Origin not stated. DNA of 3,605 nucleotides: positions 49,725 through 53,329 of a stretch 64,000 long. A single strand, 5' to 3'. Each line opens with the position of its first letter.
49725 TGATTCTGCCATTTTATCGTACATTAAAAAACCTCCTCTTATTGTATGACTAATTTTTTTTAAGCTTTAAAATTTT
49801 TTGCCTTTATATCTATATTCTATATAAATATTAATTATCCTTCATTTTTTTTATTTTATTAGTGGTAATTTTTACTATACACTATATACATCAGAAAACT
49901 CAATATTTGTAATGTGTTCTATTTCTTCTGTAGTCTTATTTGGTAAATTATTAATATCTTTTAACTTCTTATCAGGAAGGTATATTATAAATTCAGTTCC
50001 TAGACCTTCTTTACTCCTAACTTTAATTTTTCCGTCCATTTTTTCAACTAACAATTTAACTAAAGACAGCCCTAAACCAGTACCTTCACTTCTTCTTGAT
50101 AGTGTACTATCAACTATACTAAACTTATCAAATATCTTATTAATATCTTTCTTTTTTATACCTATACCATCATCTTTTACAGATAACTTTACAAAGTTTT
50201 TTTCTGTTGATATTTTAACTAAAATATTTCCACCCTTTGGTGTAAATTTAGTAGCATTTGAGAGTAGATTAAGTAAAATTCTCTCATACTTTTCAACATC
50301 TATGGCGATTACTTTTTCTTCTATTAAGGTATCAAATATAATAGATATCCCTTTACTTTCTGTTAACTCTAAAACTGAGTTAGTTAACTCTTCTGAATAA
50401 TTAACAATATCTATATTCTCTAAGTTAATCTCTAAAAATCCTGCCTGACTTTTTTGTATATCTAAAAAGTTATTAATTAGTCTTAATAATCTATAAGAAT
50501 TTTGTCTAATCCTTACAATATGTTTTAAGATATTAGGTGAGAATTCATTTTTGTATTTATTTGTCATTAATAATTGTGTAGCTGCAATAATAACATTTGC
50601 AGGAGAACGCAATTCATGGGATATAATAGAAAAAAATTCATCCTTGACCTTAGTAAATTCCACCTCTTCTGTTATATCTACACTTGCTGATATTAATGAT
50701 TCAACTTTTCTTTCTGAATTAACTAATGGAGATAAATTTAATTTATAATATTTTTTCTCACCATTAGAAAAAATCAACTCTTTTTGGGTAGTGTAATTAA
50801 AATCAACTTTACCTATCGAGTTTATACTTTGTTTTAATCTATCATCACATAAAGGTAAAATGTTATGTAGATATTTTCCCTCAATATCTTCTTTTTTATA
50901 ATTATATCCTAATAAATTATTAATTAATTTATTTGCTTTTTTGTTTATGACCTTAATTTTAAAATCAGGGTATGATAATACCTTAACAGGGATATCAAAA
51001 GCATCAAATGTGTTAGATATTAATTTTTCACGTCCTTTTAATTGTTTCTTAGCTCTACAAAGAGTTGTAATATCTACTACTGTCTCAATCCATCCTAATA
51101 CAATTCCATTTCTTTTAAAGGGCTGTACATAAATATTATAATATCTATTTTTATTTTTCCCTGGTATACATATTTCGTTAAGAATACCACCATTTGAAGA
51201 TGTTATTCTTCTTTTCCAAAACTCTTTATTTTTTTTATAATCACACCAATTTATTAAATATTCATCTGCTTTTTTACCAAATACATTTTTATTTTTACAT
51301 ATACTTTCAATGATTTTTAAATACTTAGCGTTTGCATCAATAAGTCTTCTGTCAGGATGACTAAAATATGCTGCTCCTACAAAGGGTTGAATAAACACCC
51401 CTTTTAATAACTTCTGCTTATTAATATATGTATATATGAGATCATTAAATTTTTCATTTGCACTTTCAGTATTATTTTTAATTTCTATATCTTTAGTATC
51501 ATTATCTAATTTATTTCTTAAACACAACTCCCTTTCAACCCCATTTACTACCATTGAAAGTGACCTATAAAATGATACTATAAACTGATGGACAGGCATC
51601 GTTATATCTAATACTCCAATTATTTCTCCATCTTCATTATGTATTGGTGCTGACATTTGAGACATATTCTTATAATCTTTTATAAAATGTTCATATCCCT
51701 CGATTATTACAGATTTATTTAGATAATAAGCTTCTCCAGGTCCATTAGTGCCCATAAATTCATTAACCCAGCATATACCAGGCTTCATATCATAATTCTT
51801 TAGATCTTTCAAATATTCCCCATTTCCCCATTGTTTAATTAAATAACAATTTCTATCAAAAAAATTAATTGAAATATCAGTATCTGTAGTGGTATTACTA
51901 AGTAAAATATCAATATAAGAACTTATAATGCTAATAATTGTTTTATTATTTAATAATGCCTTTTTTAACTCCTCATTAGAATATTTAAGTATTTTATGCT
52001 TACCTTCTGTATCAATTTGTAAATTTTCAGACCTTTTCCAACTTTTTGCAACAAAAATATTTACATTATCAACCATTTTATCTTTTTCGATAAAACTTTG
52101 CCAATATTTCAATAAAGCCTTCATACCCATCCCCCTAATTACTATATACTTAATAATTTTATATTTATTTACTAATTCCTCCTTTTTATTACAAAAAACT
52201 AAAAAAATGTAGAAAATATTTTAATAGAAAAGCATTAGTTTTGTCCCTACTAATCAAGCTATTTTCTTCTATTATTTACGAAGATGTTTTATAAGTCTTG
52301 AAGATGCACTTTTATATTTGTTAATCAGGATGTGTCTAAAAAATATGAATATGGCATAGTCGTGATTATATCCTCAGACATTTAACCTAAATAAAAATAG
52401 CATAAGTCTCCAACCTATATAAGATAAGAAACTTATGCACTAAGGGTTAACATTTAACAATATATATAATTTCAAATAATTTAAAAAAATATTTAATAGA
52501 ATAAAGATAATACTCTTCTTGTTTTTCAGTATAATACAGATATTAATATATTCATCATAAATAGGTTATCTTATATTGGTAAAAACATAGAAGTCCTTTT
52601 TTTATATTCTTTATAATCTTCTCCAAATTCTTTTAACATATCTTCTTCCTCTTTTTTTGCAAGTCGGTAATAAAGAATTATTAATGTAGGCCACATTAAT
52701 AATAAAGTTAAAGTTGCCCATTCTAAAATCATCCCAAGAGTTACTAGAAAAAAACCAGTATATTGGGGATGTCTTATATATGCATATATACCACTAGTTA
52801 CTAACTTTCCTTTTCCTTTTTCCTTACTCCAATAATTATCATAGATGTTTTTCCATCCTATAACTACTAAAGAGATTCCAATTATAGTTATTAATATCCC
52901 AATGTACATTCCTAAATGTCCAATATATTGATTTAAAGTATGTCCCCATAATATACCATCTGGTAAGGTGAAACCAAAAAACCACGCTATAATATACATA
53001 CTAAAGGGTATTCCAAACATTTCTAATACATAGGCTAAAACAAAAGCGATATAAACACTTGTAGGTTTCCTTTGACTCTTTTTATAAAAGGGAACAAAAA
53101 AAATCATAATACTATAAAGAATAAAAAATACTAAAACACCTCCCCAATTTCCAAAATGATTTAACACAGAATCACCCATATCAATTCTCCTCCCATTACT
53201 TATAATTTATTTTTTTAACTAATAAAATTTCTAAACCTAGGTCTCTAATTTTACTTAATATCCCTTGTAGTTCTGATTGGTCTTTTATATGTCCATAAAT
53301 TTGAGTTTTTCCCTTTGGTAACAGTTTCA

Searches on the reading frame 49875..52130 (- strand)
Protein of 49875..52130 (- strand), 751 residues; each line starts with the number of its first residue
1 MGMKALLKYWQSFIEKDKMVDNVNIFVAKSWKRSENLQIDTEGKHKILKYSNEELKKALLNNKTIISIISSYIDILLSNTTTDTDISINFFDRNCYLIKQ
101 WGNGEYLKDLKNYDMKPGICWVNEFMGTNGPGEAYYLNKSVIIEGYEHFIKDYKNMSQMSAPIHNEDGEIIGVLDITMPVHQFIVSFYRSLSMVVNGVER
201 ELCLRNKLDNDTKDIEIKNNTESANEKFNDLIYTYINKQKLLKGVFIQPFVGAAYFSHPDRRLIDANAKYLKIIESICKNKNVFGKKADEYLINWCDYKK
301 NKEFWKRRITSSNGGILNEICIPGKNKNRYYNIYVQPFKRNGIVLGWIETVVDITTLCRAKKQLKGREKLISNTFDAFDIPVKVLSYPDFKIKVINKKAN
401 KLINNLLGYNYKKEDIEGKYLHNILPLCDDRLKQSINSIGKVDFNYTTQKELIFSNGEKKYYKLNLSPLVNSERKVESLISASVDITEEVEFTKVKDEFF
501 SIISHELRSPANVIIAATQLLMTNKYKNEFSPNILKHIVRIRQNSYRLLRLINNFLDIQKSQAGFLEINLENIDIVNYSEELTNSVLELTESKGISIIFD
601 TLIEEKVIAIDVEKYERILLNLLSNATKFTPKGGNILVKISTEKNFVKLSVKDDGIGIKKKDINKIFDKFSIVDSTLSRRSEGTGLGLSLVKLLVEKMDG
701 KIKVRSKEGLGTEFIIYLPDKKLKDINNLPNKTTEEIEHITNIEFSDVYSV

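Call 48: search_protein_families(library=pfam, proteins=[window:49875-52130:-], max_evalue=1e-8)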
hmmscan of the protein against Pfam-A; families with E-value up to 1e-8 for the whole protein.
window:49875-52130:- (751 aa): 3 families
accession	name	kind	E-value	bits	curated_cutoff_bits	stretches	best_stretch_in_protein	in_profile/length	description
PF02518.31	HATPase_c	-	5.4e-28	98.1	26.4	1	611-721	2-110/111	Histidine kinase-, DNA gyrase B-, and HSP90-like ATPase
PF00512.31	HisKA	-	3e-11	43.6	26.9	1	496-564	2-66/66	His Kinase A (phospho-acceptor) domain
PF13426.13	PAS_9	-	4.4e-11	43.4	27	0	386-488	7-103/103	PAS domain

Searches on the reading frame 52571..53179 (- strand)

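Call 48: search_protein_families(library=pfam, proteins=[window:52571-53179:-], max_evalue=1e-8)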
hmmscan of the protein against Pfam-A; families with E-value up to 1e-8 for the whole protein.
window:52571-53179:- (202 aa): 3 families
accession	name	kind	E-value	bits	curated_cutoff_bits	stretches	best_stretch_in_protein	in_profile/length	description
PF04191.18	PEMT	-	1.1e-10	42.3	25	1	91-186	3-103/105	Phospholipid methyltransferase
PF06966.17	DUF1295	-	1.1e-09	38.6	20.4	1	91-196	121-235/235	Protein of unknown function (DUF1295)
PF04140.19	ICMT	-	1.6e-09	38.5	24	1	121-181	30-93/95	Isoprenylcysteine carboxyl methyltransferase (ICMT) family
